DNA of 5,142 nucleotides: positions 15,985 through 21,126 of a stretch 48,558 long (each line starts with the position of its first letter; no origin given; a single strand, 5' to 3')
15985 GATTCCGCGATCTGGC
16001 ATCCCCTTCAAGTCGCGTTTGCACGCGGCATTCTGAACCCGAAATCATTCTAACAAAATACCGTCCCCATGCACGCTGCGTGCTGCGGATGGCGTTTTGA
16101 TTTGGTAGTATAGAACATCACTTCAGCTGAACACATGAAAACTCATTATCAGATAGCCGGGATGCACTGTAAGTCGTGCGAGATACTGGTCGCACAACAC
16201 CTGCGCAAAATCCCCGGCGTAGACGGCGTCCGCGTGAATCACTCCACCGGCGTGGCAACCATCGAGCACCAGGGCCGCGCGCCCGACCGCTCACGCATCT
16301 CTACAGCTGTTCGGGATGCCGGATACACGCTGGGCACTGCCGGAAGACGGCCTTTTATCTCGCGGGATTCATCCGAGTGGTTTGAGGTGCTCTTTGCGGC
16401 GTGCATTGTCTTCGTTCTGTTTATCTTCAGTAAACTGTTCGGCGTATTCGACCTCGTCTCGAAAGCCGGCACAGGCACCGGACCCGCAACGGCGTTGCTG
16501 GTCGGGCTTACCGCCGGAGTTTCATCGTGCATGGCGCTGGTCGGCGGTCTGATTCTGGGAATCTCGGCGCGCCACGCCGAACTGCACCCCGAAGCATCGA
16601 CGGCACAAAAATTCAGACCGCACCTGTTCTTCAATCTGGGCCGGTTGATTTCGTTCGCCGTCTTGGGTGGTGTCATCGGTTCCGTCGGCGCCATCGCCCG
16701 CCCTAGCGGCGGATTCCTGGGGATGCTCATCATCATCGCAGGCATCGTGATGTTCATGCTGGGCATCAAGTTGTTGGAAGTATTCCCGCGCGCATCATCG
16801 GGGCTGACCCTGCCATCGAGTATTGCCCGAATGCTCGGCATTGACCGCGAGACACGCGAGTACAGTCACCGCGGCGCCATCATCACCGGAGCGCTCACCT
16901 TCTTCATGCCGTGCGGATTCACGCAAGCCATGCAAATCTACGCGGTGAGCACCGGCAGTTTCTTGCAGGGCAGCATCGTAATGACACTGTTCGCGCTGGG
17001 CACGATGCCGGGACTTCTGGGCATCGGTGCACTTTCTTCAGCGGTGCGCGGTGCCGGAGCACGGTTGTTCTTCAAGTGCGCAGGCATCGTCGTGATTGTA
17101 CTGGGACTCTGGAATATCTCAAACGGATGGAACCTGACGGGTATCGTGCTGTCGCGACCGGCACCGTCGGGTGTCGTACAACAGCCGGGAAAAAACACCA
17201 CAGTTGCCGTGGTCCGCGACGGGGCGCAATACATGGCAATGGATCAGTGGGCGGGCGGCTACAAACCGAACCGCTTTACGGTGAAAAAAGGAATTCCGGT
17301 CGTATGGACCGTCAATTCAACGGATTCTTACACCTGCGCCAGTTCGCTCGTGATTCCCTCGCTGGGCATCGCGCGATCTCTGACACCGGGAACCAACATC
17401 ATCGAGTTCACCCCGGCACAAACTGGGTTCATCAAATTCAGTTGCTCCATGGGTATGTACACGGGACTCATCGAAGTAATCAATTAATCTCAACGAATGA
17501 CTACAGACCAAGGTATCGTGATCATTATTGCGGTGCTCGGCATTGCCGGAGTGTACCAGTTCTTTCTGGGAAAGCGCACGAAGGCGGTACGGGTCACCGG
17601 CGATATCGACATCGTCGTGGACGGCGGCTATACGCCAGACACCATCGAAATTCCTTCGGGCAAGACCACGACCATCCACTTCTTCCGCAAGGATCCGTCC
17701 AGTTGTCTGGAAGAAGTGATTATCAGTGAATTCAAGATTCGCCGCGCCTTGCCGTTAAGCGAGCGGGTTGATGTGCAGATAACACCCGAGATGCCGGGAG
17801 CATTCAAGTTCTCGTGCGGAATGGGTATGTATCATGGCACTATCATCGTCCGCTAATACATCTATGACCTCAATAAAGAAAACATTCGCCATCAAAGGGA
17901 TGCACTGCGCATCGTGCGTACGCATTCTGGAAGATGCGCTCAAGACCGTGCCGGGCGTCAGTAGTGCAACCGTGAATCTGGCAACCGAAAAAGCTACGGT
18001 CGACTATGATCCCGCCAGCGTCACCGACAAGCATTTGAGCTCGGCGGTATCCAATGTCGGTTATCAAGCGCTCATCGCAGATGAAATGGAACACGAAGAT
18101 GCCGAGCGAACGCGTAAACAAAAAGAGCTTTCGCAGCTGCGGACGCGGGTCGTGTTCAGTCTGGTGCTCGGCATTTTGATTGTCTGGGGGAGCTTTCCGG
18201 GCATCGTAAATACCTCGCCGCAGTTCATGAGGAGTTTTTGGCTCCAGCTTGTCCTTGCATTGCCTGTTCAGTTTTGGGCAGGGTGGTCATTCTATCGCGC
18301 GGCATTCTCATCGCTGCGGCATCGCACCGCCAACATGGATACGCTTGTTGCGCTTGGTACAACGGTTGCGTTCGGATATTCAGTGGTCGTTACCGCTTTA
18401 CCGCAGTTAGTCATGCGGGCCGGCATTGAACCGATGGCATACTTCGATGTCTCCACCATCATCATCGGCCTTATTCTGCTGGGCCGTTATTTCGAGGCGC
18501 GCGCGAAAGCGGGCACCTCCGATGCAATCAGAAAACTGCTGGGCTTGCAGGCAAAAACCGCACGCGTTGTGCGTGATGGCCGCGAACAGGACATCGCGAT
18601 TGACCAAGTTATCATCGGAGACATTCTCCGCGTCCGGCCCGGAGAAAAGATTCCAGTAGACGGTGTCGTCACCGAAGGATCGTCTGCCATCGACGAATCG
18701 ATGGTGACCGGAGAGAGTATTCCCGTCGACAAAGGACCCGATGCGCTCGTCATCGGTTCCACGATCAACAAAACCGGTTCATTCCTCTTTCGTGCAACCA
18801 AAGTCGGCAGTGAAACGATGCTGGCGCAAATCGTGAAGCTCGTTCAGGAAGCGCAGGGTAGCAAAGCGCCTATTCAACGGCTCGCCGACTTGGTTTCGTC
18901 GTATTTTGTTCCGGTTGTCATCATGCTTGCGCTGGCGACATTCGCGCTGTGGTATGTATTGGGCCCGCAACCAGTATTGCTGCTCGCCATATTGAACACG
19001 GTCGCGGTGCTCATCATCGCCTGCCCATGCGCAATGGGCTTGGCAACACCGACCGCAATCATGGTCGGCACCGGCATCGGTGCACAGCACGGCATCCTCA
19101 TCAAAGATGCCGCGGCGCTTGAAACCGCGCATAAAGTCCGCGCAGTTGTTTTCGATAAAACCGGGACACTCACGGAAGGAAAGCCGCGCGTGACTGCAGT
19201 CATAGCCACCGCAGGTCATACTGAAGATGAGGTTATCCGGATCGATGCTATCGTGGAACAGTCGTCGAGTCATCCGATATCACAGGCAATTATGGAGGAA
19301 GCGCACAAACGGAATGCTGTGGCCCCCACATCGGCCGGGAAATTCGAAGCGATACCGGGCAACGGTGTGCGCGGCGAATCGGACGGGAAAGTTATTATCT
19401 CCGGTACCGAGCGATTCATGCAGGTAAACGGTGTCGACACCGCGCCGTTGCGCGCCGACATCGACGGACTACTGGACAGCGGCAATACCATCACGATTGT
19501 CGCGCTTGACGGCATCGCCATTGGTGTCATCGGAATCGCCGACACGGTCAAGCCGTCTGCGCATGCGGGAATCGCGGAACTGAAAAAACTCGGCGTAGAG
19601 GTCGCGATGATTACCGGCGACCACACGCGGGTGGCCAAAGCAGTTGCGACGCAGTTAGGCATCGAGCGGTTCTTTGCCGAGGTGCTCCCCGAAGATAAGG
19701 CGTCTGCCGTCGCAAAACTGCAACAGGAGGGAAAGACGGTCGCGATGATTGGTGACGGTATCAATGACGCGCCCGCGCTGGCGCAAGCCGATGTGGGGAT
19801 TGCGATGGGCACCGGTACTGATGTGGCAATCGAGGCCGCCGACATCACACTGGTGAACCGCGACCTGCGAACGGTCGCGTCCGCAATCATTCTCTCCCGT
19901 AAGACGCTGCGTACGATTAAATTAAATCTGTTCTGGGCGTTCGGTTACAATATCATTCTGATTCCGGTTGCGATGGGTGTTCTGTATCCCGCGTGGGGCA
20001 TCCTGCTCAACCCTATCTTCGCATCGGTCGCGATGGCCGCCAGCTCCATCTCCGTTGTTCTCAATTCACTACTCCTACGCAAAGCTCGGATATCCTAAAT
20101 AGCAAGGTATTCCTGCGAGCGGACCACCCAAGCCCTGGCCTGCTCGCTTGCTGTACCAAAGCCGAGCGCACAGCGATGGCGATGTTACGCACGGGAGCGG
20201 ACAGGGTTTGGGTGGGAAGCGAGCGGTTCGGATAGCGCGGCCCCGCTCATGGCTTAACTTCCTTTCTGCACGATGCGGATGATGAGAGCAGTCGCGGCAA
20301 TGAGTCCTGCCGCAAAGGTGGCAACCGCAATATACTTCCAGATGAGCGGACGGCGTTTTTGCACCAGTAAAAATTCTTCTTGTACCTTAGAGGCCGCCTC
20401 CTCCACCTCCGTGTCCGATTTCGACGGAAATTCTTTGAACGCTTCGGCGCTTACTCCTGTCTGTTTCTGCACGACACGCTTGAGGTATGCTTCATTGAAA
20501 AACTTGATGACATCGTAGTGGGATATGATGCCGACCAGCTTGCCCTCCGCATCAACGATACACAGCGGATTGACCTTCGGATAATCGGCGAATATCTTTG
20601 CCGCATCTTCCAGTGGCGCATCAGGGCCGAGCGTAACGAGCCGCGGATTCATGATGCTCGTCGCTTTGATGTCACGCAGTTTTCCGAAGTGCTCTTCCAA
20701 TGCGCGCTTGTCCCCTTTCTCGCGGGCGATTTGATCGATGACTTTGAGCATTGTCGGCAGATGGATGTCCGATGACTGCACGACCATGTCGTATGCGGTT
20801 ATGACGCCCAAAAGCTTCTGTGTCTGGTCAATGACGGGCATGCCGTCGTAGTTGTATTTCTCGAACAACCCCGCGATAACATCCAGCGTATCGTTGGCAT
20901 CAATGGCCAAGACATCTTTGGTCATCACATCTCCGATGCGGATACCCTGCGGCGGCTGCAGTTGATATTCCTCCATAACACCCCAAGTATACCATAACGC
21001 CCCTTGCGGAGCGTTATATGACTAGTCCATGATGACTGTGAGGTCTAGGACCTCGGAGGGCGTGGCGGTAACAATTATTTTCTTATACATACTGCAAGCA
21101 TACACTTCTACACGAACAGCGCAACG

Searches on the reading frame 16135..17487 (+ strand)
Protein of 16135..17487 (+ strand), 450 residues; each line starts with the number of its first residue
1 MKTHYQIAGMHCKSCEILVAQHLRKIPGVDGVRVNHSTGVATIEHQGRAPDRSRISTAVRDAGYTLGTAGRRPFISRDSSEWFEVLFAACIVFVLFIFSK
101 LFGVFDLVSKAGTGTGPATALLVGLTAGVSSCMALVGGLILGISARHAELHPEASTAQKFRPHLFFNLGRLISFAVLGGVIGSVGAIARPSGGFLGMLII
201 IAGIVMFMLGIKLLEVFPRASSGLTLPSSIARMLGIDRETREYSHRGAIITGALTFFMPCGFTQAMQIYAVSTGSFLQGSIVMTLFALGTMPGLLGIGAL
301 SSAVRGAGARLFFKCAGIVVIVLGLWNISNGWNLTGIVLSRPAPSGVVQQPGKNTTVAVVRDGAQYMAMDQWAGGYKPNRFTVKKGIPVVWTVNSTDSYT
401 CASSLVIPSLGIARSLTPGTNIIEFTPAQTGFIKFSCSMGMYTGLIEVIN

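Call 64: search_protein_families(library=pfam, proteins=[window:16135-17487:+], max_evalue=0.001)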
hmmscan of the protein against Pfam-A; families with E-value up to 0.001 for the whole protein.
window:16135-17487:+ (450 aa): 3 families
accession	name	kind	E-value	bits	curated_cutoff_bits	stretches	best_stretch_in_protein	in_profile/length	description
PF13386.12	DsbD_2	-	1.8e-31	110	24.9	1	119-326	1-199/199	Cytochrome C biogenesis protein transmembrane region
PF00403.32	HMA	-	3.7e-09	37.3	24.8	1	5-65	2-62/62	Heavy-metal-associated domain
PF13473.12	Cupredoxin_1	-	6.5e-07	29.8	27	1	373-444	29-100/104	Cupredoxin-like domain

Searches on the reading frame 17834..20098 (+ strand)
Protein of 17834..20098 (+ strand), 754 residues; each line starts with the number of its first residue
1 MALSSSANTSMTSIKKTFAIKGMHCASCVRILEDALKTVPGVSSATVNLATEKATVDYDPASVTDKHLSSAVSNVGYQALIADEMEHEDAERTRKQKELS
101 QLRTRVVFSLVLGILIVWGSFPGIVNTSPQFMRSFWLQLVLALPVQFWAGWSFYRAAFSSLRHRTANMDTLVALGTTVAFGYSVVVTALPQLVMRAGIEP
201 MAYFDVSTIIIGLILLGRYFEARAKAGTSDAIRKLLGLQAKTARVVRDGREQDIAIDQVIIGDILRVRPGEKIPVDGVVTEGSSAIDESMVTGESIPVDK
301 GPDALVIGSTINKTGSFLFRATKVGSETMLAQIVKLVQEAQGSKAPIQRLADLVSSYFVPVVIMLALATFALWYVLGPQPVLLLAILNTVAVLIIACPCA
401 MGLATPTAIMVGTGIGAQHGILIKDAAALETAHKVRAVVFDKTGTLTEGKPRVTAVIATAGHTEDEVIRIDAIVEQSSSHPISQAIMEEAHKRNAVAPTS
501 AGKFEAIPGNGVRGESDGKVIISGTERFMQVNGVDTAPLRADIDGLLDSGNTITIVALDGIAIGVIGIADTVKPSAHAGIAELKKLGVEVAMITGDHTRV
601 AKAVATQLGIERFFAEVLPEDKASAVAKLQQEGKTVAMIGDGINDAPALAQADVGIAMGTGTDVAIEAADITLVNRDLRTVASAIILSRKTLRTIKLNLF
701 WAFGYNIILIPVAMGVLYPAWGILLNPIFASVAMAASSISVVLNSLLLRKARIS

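Call 64: search_protein_families(library=pfam, proteins=[window:17834-20098:+], max_evalue=0.001)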
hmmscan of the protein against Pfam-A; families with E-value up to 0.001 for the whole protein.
window:17834-20098:+ (754 aa): 5 families
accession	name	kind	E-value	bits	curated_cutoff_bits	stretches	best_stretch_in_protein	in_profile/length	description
PF00122.25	E1-E2_ATPase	-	2.4e-58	197.1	28.1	1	238-418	2-180/181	E1-E2 ATPase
PF00702.32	Hydrolase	-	1.6e-36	127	26.4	1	435-653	1-191/191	haloacid dehalogenase-like hydrolase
PF00403.32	HMA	-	6.2e-17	62.2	24.8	1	17-77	1-61/62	Heavy-metal-associated domain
PF08282.18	Hydrolase_3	-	1.4e-08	35.2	20.9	1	625-685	191-255/255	haloacid dehalogenase-like hydrolase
PF12710.13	HAD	-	0.00099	20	27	0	572-649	86-188/189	haloacid dehalogenase-like hydrolase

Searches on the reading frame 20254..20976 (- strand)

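Call 65: search_protein_families(library=pfam, proteins=[window:20254-20976:-], max_evalue=0.001)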
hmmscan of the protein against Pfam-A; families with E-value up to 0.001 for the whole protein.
window:20254-20976:- (240 aa): 1 family
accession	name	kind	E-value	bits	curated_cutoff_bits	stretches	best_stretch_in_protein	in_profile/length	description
PF00571.33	CBS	-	3.4e-27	94.9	24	2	107-160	3-55/57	CBS domain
